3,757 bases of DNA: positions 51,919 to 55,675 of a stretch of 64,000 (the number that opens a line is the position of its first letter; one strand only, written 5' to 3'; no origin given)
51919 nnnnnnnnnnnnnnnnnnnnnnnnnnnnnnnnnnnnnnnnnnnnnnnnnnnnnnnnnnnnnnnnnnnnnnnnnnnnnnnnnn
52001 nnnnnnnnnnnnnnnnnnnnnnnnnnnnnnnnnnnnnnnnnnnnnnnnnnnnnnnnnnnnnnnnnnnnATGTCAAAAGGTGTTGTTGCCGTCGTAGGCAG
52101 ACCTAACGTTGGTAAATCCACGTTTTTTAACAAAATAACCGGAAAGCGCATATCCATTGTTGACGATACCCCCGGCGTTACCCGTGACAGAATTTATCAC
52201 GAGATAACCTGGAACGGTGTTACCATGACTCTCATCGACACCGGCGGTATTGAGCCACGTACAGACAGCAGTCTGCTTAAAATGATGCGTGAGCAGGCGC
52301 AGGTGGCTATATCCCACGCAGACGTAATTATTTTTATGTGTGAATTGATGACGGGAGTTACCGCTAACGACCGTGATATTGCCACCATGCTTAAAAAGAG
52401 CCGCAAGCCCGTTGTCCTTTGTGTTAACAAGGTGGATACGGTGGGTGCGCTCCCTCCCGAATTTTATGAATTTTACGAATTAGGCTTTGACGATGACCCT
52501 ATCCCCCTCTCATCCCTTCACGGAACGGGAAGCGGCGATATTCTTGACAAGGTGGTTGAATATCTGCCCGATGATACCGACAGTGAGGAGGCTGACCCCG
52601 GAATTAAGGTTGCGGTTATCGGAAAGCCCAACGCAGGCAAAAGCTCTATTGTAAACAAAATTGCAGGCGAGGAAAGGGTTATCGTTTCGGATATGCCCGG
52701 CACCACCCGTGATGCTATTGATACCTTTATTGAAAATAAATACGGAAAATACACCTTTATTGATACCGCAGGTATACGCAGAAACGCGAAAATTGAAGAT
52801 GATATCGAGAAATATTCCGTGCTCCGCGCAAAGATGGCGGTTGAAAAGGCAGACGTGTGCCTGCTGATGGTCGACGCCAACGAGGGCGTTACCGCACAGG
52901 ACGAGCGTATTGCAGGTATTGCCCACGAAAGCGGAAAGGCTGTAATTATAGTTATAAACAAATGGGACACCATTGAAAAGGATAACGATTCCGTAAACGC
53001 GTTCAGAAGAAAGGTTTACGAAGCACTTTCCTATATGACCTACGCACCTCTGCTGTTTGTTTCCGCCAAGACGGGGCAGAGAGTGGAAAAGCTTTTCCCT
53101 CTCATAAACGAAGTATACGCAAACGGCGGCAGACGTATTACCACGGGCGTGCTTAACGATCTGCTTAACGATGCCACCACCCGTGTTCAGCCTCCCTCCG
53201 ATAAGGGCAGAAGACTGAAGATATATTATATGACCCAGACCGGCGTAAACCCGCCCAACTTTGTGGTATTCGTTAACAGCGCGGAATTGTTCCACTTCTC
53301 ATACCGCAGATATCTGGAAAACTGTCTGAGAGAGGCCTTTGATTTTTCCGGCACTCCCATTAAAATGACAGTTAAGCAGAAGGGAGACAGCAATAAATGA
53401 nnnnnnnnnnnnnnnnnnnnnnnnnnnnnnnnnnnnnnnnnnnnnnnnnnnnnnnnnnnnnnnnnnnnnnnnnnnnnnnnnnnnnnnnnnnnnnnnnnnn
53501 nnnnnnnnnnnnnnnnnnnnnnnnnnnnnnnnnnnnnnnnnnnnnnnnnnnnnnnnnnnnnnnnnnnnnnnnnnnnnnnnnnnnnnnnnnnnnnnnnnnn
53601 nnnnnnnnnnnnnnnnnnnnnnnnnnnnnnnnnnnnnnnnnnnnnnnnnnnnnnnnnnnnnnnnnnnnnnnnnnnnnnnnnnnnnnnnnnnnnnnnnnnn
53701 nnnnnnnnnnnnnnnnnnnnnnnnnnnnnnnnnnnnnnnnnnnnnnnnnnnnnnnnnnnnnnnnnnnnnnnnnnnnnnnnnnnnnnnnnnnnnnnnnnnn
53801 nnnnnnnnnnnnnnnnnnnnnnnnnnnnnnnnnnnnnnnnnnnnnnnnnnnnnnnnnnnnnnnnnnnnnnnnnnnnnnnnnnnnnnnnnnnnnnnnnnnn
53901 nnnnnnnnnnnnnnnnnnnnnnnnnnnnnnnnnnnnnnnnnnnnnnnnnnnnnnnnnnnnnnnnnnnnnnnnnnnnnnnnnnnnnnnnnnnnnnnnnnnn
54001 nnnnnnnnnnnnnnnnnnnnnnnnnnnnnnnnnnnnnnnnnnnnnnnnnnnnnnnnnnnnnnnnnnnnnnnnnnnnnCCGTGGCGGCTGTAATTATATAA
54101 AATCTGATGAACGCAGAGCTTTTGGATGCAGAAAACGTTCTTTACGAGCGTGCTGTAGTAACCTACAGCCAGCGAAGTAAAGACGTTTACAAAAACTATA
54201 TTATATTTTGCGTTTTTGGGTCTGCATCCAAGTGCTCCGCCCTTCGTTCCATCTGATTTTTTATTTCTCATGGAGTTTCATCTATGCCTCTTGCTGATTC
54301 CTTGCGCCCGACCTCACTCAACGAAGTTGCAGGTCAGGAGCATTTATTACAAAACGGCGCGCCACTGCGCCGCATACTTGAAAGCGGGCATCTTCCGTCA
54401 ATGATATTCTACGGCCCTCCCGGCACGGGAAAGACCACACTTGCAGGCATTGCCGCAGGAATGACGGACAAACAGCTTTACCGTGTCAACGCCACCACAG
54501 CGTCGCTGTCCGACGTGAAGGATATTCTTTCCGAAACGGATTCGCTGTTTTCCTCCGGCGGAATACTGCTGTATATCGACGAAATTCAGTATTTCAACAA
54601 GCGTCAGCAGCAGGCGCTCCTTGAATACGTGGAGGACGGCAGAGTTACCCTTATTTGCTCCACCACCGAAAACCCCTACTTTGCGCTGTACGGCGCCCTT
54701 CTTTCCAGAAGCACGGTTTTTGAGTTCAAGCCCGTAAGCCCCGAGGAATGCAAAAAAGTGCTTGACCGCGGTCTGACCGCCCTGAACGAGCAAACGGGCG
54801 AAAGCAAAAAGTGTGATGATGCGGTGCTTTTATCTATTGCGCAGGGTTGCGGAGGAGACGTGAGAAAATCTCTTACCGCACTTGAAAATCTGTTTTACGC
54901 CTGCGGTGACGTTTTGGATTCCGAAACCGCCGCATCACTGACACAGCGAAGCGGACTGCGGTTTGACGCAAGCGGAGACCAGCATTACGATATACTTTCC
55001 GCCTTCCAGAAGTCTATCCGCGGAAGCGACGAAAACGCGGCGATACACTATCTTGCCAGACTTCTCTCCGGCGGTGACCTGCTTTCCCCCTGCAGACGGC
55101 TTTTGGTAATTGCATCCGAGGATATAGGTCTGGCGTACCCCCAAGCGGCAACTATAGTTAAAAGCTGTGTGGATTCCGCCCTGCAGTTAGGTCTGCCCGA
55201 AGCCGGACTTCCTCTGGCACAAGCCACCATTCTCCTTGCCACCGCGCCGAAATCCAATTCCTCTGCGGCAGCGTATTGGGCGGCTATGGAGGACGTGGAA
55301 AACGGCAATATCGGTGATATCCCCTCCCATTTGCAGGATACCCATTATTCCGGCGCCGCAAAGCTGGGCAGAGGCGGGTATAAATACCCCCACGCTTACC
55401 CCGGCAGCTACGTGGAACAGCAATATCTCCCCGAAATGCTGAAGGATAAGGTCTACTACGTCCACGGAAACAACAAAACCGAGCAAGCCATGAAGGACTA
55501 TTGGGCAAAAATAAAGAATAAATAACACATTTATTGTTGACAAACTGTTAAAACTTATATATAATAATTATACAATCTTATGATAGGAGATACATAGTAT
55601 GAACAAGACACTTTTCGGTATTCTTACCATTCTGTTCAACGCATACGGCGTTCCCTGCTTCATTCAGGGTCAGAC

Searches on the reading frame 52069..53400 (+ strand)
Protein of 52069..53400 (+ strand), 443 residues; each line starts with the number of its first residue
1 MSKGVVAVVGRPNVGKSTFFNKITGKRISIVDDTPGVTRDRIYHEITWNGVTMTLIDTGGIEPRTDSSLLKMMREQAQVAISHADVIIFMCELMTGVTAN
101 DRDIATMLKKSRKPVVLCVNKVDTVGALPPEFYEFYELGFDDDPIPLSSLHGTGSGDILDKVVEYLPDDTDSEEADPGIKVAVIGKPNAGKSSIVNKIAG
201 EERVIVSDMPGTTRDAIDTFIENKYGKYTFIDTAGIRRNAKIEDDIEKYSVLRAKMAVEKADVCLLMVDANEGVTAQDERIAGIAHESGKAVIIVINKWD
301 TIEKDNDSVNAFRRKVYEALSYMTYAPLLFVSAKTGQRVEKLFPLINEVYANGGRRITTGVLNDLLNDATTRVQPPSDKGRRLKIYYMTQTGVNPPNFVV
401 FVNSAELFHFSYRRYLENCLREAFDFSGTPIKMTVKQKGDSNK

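Call 66: search_protein_families(library=pfam, proteins=[window:52069-53400:+], max_evalue=0.001)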
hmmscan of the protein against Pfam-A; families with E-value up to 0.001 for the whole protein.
window:52069-53400:+ (443 aa): 11 families
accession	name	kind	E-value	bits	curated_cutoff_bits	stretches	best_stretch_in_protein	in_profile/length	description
PF01926.29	MMR_HSR1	-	9.7e-60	200.1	21.9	2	6-121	2-113/113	50S ribosome-binding GTPase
PF14714.11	KH_dom-like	-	9.5e-36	122.4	27.3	1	356-436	1-81/81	KH-domain-like of EngA bacterial GTPase enzymes, C-terminal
PF02421.24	FeoB_N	-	7.9e-26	90.9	27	2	180-343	2-153/156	Ferrous iron transport protein B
PF00009.33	GTP_EFTU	-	3.4e-25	89.2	26.5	2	213-348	56-184/188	Elongation factor Tu GTP binding domain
PF00350.29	Dynamin_N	-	1.7e-18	67.7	27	1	181-214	1-34/168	Dynamin family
PF03193.22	RsgA_GTPase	-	3.4e-11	43.7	30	0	254-347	16-105/174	RsgA GTPase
PF04548.22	AIG1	-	3.1e-10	40.2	27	2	7-110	4-109/212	AIG1 family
PF08477.19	Roc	-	3.3e-08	34.2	27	0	6-123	2-119/119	Ras of Complex, Roc, domain of DAPkinase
PF00071.28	Ras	-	8.3e-08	32.4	21.6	0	180-346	1-156/162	Ras family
PF00025.27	Arf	-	0.00017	21.5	22.3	0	7-129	18-132/174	ADP-ribosylation factor family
PF00005.33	ABC_tran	-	0.00033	21.7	25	0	176-204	9-37/137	ABC transporter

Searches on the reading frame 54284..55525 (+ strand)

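Call 66: search_protein_families(library=pfam, proteins=[window:54284-55525:+], max_evalue=0.001)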
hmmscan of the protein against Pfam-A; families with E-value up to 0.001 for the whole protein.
window:54284-55525:+ (413 aa): 12 families
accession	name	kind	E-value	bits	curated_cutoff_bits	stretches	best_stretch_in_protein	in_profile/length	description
PF12002.13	MgsA_C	-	8e-61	205.2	27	1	247-411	1-167/167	MgsA AAA+ ATPase C terminal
PF16193.11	AAA_assoc_2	-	6.4e-19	68.4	34.3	1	176-246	6-81/81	AAA C-terminal domain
PF00004.35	AAA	-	8.2e-11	42.9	21.2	1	40-146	1-126/131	ATPase family associated with various cellular activities (AAA)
PF05496.18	RuvB_N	-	3.4e-09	37.1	27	1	7-126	1-118/159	Holliday junction DNA helicase RuvB P-loop domain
PF14532.12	Sigma54_activ_2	-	9.9e-06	26.3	25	1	43-130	27-110/138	Sigma-54 interaction domain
PF07728.20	AAA_5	-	3.1e-05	24.4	22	1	40-137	2-110/139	AAA domain (dynein-related subfamily)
PF01078.27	Mg_chelatase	-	3.2e-05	23.9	20.3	0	39-59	24-44/207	Magnesium chelatase, subunit ChlI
PF13173.12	AAA_14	-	3.6e-05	24.2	27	1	40-155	5-127/129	AAA domain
PF07726.17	AAA_3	-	0.00019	21.8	27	1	41-129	3-99/131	ATPase family associated with various cellular activities (AAA)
PF13604.12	AAA_30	-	0.00031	21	27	0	29-118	11-114/191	AAA domain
PF13401.12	AAA_22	-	0.00075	20.3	27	0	39-82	7-51/130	AAA domain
PF24389.1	ORC-CDC6-like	-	0.00081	18.7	27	0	72-117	193-241/571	ORC-CDC6-like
